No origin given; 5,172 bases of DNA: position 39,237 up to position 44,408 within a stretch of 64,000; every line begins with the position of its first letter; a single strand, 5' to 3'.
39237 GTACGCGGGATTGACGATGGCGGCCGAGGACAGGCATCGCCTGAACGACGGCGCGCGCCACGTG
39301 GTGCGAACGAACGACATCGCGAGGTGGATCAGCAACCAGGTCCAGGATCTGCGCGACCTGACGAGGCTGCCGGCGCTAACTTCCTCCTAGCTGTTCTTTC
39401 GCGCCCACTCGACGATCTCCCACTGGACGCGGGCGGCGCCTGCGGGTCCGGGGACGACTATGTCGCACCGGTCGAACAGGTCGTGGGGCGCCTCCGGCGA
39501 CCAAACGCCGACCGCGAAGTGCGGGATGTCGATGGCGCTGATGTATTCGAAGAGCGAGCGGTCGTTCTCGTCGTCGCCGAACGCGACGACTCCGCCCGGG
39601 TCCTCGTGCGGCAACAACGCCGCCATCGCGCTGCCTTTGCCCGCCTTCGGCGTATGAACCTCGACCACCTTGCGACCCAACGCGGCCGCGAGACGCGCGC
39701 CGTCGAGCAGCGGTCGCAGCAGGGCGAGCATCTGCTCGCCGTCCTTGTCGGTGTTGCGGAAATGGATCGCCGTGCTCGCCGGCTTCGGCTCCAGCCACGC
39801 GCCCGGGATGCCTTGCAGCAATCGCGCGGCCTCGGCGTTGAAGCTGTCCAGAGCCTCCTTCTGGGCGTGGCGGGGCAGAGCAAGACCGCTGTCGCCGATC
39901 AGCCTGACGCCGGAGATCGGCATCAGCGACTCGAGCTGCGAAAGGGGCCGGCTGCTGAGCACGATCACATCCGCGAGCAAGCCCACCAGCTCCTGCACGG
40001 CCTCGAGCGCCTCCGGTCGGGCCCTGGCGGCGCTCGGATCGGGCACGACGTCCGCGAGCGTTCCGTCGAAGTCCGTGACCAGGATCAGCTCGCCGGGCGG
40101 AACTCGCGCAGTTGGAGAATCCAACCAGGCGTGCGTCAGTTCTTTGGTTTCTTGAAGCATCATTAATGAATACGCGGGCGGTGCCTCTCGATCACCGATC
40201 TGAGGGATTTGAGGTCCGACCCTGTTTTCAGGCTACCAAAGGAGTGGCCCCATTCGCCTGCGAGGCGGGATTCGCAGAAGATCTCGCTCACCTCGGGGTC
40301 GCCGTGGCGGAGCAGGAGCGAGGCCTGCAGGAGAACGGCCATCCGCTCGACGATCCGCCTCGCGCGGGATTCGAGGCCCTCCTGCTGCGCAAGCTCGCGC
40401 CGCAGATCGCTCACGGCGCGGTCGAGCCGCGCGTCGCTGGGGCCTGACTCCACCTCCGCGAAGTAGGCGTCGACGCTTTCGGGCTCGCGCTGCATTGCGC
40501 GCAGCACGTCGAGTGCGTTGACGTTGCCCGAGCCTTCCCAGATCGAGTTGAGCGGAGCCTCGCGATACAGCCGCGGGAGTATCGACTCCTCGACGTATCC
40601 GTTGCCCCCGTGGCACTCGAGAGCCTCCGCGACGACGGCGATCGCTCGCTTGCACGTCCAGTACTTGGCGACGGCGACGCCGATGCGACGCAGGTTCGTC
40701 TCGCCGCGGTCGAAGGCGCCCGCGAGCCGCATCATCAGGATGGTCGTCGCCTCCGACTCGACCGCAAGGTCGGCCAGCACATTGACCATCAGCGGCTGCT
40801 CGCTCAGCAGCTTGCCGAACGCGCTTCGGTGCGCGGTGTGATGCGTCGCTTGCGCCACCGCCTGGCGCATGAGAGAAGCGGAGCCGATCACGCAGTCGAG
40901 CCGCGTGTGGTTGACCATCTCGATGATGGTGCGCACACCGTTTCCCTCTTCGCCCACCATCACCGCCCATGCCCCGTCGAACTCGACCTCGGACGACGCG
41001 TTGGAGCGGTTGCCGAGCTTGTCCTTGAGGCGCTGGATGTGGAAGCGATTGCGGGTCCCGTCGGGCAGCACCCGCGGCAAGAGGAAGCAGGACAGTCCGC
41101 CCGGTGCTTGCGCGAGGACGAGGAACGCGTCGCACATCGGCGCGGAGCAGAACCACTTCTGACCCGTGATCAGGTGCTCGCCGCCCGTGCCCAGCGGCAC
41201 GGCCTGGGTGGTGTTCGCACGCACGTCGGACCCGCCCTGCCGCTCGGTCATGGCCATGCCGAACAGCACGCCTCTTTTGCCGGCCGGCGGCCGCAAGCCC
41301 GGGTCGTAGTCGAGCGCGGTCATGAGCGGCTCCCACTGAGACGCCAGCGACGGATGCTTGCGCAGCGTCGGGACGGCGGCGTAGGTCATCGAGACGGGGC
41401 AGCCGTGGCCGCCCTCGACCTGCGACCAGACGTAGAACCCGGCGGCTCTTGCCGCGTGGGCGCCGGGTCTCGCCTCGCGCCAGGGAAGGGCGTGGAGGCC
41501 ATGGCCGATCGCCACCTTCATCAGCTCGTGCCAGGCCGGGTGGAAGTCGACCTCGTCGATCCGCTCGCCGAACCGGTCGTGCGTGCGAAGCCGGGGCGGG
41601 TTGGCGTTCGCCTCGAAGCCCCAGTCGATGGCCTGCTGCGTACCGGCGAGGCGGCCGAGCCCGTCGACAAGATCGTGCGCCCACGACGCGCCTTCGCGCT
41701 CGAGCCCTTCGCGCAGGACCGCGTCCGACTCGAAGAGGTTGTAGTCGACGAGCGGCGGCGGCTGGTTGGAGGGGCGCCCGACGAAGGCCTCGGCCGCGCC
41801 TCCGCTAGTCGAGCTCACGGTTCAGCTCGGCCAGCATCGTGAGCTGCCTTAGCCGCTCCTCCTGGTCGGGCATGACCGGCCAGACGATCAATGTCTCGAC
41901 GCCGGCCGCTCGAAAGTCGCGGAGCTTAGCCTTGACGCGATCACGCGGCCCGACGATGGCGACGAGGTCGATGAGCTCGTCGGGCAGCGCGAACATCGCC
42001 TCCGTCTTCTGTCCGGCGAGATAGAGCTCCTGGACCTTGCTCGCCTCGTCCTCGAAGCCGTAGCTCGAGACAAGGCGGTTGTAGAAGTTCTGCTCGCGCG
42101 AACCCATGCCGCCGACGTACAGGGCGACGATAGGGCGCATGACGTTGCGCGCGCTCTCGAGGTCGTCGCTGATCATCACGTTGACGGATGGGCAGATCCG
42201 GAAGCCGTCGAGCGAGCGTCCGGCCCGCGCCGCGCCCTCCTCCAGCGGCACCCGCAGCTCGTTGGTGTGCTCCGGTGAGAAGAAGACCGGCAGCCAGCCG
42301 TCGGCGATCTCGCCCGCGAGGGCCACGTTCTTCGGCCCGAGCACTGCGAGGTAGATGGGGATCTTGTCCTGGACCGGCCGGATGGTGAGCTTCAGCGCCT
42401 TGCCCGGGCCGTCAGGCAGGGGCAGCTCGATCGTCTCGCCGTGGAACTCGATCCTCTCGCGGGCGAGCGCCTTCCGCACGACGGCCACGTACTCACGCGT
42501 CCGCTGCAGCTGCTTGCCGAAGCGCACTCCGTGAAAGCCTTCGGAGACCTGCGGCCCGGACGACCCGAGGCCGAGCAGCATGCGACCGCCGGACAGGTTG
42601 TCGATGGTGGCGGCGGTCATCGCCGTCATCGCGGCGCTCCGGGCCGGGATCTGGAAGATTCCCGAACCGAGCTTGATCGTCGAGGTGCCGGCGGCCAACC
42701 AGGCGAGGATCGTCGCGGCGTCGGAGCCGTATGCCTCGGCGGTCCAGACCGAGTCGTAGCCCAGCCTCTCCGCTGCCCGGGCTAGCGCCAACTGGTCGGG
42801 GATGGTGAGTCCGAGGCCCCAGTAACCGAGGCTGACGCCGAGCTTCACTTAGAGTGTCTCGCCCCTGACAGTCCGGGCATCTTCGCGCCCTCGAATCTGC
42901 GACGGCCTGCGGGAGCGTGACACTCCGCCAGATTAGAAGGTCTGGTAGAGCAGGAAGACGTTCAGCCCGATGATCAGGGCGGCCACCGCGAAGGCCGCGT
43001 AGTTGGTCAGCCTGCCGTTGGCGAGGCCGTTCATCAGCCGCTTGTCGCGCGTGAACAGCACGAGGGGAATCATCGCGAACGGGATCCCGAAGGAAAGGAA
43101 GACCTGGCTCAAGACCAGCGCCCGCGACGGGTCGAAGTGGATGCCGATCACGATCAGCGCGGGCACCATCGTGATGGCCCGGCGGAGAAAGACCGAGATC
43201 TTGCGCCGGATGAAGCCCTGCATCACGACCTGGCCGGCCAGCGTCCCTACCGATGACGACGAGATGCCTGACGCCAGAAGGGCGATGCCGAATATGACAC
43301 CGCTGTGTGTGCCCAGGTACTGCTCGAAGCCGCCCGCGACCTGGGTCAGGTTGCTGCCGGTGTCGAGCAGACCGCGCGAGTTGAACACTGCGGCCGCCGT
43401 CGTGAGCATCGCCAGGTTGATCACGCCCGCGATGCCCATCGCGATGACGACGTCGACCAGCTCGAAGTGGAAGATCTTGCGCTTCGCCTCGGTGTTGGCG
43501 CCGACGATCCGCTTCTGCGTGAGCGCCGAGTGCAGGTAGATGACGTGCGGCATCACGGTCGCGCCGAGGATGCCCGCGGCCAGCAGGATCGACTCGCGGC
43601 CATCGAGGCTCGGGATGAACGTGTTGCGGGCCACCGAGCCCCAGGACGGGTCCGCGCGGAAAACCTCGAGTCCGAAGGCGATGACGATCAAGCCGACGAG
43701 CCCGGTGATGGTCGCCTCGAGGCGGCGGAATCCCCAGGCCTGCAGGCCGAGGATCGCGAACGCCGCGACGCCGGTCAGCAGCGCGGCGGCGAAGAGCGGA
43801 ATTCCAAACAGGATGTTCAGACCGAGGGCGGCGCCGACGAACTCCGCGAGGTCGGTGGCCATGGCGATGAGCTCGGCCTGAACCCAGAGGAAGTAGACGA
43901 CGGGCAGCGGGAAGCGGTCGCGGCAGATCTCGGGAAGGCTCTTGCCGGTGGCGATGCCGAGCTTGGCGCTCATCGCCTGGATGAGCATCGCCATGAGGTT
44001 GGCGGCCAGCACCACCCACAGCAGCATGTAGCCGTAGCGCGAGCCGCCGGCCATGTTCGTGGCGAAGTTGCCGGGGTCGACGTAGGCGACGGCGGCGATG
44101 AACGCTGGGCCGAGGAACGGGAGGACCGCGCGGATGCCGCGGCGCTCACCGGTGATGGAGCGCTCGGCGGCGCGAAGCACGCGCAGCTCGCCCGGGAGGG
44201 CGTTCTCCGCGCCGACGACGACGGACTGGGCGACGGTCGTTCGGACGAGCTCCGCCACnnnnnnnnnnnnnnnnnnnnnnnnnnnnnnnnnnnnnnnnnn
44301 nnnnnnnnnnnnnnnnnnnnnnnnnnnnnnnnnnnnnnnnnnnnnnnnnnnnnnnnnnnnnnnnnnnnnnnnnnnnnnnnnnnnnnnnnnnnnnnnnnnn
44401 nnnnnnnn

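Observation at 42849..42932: Short copy of the same leader motif fills the 84-nt gap between the mntH stop and the LLM oxidoreductase start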

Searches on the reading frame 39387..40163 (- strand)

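Call 13: search_protein_families(library=pfam, proteins=[window:39387-40163:-])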
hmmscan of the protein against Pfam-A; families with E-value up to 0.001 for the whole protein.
window:39387-40163:- (258 aa): 2 families
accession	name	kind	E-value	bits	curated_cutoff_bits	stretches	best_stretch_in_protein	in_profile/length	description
PF02358.22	Trehalose_PPase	-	9.8e-18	64.6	27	1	30-211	2-206/235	Trehalose-phosphatase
PF08282.18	Hydrolase_3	-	3.5e-07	30.7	20.9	1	131-208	143-222/255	haloacid dehalogenase-like hydrolase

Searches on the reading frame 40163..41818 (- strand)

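Call 13: search_protein_families(library=pfam, proteins=[window:40163-41818:-])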
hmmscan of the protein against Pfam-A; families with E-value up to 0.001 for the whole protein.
window:40163-41818:- (551 aa): 5 families
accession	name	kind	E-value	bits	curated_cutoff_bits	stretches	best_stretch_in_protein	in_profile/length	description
PF18158.6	AidB_N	-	4.9e-64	215.6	22.9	1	18-173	1-156/156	Adaptive response protein AidB N-terminal domain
PF00441.29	Acyl-CoA_dh_1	-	9.3e-33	113.9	22.4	1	292-442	1-149/150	Acyl-CoA dehydrogenase, C-terminal domain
PF02770.24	Acyl-CoA_dh_M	-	1.7e-17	63.8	33.3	1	187-282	1-96/97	Acyl-CoA dehydrogenase, middle domain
PF08028.16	Acyl-CoA_dh_2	-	7.1e-10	39.7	22.7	1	318-421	12-123/134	Acyl-CoA dehydrogenase, C-terminal domain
PF22924.1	ACOX_C_alpha1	-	1.1e-05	25.7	27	1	381-441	107-167/169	Acyl-CoA oxidase, C-alpha1 domain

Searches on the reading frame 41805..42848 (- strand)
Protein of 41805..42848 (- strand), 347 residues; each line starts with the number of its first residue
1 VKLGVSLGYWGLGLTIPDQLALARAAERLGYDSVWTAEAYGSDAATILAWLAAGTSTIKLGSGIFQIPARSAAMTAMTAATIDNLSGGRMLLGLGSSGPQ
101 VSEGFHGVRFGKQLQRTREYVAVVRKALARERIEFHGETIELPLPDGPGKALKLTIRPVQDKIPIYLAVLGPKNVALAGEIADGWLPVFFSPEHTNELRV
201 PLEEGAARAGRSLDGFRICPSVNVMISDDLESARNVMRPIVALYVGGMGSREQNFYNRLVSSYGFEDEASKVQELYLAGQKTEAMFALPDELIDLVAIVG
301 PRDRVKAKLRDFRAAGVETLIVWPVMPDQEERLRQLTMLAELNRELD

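Call 13: search_protein_families(library=pfam, proteins=[window:41805-42848:-])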
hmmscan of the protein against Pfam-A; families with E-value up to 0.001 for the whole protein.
window:41805-42848:- (347 aa): 1 family
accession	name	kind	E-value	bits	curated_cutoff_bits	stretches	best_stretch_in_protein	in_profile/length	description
PF00296.26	Bac_luciferase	-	7.9e-82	275.5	27.9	1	16-318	22-313/314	Luciferase-like monooxygenase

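Call 16: find_encoding_contigs(protein=window:41805-42848:-, flank=3000, max_places=10)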
Protein window:41805-42848:- (347 aa): no gene with exactly this product is on record in the collection.

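Call 19: find_encoding_contigs(protein=window:41808-42848:-, flank=3000, max_places=10)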
Protein seq(347 aa) (347 aa): no gene with exactly this product is on record in the collection.
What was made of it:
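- Tried and rejected: Exact-protein look-up of the LLM gene, with V or M as first residue: not on record (calls 16, 19).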

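Call 27: find_homologous_proteins(query=window:41808-42848:-)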
Query seq(347 aa) (347 aa): 8000 proteins with E <= 0.001 among 8000 candidates; the best 120 are listed.
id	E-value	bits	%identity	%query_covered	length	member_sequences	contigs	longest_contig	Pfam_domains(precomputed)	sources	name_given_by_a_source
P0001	1.3e-219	746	97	100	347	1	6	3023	PF00296.27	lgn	-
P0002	1.9e-210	716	93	100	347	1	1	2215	PF00296.27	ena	-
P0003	6.7e-209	711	92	100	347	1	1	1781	PF00296.27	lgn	-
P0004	1.5e-208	710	92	100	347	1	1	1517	PF00296.27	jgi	jgi:F420-dependent oxidoreductase-like protein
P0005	6.1e-206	701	91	100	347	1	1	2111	PF00296.27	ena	-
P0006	7.7e-206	701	91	100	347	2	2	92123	PF00296.27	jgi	-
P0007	7.9e-206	701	91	100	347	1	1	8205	PF00296.27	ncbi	-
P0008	1.9e-205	700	91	100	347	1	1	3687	PF00296.27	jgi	-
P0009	1.8e-204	696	91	100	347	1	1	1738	PF00296.27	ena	-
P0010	1.9e-204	696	91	100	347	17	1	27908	PF00296.27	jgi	jgi:F420-dependent oxidoreductase-like protein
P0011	3.0e-204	696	90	100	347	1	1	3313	PF00296.27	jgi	-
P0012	4.0e-202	689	90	99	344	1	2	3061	PF00296.27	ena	-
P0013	3.8e-201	685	88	100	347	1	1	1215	PF00296.27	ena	-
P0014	6.2e-199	678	88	100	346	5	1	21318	PF00296.27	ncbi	-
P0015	7.7e-199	678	89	99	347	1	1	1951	PF00296.27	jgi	jgi:F420-dependent oxidoreductase-like protein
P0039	1.5e-196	670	87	99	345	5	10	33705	PF00296.27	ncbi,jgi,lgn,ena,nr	ncbi:MAG: LLM class F420-dependent oxidoreductase [Chloroflexi bacterium]|nr:MAG: LLM class F420-dep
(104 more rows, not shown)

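Call 28: find_encoding_contigs(protein=P0001, flank=2500, max_places=4)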
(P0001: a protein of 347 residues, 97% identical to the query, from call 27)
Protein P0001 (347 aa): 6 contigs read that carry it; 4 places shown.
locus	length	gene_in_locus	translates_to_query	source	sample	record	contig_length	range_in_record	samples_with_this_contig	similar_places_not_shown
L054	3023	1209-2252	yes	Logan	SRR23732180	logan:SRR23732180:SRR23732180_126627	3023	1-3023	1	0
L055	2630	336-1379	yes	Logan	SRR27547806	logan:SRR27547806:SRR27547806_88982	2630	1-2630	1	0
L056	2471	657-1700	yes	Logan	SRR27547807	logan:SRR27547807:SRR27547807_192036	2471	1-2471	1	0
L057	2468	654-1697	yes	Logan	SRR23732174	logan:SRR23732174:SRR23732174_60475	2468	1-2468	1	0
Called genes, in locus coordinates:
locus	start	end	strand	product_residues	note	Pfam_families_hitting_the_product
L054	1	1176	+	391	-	?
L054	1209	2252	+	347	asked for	PF00296:Bac_luciferase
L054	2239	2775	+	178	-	PF18158:AidB_N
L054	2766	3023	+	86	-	?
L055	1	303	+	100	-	?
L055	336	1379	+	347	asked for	PF00296:Bac_luciferase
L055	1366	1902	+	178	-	PF18158:AidB_N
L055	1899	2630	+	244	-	?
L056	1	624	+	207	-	?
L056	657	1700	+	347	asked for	PF00296:Bac_luciferase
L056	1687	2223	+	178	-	PF18158:AidB_N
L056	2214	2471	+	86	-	?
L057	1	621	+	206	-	?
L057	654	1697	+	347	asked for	PF00296:Bac_luciferase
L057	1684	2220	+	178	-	PF18158:AidB_N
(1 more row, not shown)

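Call 29: find_encoding_contigs(protein=P0006, flank=2500, max_places=3)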
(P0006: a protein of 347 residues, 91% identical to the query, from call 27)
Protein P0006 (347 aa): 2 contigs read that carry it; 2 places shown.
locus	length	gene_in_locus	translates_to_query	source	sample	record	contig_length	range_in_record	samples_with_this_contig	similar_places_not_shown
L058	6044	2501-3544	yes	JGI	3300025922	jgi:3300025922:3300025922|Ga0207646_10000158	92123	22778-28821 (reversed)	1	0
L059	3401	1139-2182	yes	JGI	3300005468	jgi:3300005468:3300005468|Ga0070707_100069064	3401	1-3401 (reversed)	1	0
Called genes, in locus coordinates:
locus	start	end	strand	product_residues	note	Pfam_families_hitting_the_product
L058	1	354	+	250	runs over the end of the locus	-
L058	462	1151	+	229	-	PF01325:Fe_dep_repress, PF12802:MarR_2 (weak), PF09339:HTH_IclR, PF13545:HTH_Crp_2 (faint), PF02742:Fe_dep_repr_C, PF04023:FeoA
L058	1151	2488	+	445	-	PF01566:Nramp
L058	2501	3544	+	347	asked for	PF00296:Bac_luciferase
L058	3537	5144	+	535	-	PF18158:AidB_N, PF02770:Acyl-CoA_dh_M, PF00441:Acyl-CoA_dh_1, PF08028:Acyl-CoA_dh_2, PF22924:ACOX_C_alpha1 (faint)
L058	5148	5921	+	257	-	PF02358:Trehalose_PPase, PF08282:Hydrolase_3 (faint)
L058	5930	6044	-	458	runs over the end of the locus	PF00982:Glyco_transf_20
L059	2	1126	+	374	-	?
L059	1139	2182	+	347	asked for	PF00296:Bac_luciferase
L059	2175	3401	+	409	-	?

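Call 30: find_encoding_contigs(protein=P0010, flank=2500, max_places=3)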
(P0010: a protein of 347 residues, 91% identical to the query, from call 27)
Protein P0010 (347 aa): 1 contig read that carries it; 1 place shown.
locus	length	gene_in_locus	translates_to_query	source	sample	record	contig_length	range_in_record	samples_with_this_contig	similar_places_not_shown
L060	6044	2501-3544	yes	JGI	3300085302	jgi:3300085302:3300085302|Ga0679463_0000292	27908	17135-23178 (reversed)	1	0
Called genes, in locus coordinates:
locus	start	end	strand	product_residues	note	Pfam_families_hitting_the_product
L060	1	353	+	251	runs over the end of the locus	-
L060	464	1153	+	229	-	PF01325:Fe_dep_repress, PF12802:MarR_2, PF09339:HTH_IclR (weak), PF13545:HTH_Crp_2 (faint), PF02742:Fe_dep_repr_C, PF04023:FeoA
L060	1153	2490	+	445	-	PF01566:Nramp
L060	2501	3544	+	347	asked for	PF00296:Bac_luciferase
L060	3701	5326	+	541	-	PF18158:AidB_N, PF22924:ACOX_C_alpha1 (faint), PF02770:Acyl-CoA_dh_M, PF00441:Acyl-CoA_dh_1, PF08028:Acyl-CoA_dh_2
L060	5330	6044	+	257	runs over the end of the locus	PF02358:Trehalose_PPase, PF08282:Hydrolase_3 (faint)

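Call 47: find_encoding_contigs(protein=P0007, flank=1500, max_places=3)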
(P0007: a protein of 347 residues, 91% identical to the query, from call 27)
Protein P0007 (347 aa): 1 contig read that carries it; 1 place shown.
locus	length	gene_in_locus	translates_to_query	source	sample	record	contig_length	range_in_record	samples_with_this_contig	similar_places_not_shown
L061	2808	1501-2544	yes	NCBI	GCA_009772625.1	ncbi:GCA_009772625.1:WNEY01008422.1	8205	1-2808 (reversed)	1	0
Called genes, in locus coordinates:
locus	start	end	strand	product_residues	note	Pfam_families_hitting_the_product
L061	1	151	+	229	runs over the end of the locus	PF01325:Fe_dep_repress, PF09339:HTH_IclR (weak), PF12802:MarR_2, PF13545:HTH_Crp_2 (weak), PF02742:Fe_dep_repr_C, PF04023:FeoA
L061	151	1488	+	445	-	PF01566:Nramp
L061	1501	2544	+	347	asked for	PF00296:Bac_luciferase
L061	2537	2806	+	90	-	?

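Call 48: find_encoding_contigs(protein=P0014, flank=1500, max_places=3)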
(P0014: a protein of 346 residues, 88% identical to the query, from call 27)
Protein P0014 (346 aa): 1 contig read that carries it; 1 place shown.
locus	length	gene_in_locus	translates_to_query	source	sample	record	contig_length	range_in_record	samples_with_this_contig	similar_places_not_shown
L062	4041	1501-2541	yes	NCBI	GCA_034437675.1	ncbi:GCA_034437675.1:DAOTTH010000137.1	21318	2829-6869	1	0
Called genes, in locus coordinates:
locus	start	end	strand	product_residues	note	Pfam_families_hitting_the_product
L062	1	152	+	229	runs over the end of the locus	PF01325:Fe_dep_repress, PF12802:MarR_2, PF09339:HTH_IclR (weak), PF13412:HTH_24 (weak), PF13545:HTH_Crp_2 (faint), PF02742:Fe_dep_repr_C, PF04023:FeoA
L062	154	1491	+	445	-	PF01566:Nramp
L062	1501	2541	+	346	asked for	PF00296:Bac_luciferase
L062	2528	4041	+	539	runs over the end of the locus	PF18158:AidB_N, PF02770:Acyl-CoA_dh_M, PF00441:Acyl-CoA_dh_1, PF08028:Acyl-CoA_dh_2, PF22924:ACOX_C_alpha1 (weak)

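Call 49: find_encoding_contigs(protein=P0039, flank=1500, max_places=6)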
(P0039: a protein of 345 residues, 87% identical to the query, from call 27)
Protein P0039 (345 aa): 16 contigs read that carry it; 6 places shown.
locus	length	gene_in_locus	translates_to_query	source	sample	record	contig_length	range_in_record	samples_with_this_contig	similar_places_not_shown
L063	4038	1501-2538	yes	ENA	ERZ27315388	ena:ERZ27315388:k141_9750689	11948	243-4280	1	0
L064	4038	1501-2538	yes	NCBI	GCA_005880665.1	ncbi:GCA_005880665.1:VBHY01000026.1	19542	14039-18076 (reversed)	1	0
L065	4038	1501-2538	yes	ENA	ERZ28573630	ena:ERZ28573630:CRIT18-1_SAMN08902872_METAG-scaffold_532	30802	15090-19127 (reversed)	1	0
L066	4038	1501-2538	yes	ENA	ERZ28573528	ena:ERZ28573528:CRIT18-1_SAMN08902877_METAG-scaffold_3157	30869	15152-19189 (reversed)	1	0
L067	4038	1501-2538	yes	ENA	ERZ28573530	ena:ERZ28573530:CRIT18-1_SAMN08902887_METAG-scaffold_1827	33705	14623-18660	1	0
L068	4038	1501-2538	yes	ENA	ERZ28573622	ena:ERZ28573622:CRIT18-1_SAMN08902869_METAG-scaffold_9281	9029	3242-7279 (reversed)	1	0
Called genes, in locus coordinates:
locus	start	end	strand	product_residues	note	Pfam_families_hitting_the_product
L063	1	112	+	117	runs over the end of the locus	?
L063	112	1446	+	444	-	PF01566:Nramp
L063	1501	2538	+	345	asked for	PF00296:Bac_luciferase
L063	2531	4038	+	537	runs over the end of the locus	PF18158:AidB_N, PF02770:Acyl-CoA_dh_M, PF00441:Acyl-CoA_dh_1, PF22924:ACOX_C_alpha1 (faint), PF08028:Acyl-CoA_dh_2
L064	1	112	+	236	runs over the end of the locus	PF01325:Fe_dep_repress, PF12802:MarR_2 (weak), PF09339:HTH_IclR (weak), PF02742:Fe_dep_repr_C, PF04023:FeoA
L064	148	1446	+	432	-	PF01566:Nramp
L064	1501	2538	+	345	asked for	PF00296:Bac_luciferase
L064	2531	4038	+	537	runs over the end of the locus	PF18158:AidB_N, PF02770:Acyl-CoA_dh_M, PF00441:Acyl-CoA_dh_1, PF22924:ACOX_C_alpha1 (faint), PF08028:Acyl-CoA_dh_2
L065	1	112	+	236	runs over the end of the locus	PF01325:Fe_dep_repress, PF12802:MarR_2 (weak), PF09339:HTH_IclR (weak), PF02742:Fe_dep_repr_C, PF04023:FeoA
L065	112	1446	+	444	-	PF01566:Nramp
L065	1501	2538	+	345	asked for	PF00296:Bac_luciferase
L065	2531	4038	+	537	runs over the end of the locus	PF18158:AidB_N, PF02770:Acyl-CoA_dh_M, PF00441:Acyl-CoA_dh_1, PF22924:ACOX_C_alpha1 (faint), PF08028:Acyl-CoA_dh_2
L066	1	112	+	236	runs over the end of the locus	PF01325:Fe_dep_repress, PF12802:MarR_2 (weak), PF09339:HTH_IclR (weak), PF02742:Fe_dep_repr_C, PF04023:FeoA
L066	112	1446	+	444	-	PF01566:Nramp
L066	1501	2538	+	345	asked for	PF00296:Bac_luciferase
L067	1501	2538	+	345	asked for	PF00296:Bac_luciferase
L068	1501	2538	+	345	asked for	PF00296:Bac_luciferase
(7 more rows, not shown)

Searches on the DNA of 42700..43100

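Call 4: search_rna_families(source=window, start=42700, end=43100, threshold=evalue, max_evalue=10, show_alignments=3)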
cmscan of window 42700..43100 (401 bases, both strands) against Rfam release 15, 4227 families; matches with E-value up to 10: 3.
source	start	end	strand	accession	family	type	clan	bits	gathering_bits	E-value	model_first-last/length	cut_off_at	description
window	43035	43089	+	RF01679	P36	Gene; sRNA;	-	12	36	9.2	1-61/61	no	Pseudomonas sRNA P36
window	42925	42951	+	RF02475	GlsR6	Gene; snRNA; snoRNA; CD-box;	-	10.5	75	7.3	33-59/59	no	Small nucleolar RNA GlsR6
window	42975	43014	-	RF02919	ilvB-OMG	Cis-reg;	-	8.6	95.9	4.2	144-181/209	no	ilvB-OMG RNA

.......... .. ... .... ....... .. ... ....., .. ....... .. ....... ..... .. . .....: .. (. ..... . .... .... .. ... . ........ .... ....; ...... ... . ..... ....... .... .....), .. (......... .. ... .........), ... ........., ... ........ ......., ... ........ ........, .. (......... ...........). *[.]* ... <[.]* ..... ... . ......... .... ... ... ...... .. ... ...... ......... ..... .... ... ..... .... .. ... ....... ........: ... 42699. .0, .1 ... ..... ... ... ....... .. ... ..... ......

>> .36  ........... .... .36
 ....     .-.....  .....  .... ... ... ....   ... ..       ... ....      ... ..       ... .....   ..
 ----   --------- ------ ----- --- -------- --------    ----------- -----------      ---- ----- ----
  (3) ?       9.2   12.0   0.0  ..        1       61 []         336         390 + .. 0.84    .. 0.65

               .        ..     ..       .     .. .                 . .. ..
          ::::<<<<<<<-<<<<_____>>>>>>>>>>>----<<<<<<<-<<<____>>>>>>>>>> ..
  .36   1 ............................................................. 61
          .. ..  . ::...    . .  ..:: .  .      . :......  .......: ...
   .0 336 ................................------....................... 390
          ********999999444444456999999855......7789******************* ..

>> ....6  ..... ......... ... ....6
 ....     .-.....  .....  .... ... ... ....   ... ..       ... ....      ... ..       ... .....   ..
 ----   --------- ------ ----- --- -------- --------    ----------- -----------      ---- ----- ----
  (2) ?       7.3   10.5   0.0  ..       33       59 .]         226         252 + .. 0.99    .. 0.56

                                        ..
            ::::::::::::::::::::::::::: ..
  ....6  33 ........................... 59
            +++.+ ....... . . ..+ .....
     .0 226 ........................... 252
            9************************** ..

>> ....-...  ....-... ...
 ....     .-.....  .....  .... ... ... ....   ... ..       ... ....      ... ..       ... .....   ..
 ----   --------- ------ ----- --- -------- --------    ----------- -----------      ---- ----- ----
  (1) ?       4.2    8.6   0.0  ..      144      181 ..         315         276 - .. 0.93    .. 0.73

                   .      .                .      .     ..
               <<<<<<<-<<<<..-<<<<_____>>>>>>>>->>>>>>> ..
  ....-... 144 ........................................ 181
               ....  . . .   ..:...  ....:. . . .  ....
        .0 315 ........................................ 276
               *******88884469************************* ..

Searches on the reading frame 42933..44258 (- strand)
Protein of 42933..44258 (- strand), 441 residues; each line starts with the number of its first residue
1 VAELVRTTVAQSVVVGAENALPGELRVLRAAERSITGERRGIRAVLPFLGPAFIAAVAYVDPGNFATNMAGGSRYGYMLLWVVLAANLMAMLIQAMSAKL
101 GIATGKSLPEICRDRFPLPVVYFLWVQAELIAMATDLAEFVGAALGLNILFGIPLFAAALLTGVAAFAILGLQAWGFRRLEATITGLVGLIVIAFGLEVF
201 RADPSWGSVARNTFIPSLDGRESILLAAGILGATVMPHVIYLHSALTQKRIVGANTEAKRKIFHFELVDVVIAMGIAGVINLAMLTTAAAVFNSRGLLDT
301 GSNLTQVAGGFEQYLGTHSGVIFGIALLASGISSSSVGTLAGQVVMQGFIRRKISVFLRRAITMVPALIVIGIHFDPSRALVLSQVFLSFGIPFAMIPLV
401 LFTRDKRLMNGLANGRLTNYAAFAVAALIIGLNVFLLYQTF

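Call 13: search_protein_families(library=pfam, proteins=[window:42933-44258:-])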
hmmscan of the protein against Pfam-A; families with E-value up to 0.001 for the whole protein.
window:42933-44258:- (441 aa): 1 family
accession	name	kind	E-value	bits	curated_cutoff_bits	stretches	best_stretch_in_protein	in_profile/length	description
PF01566.24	Nramp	-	7.4e-118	394.1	29.8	1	65-415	1-356/357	Natural resistance-associated macrophage protein-like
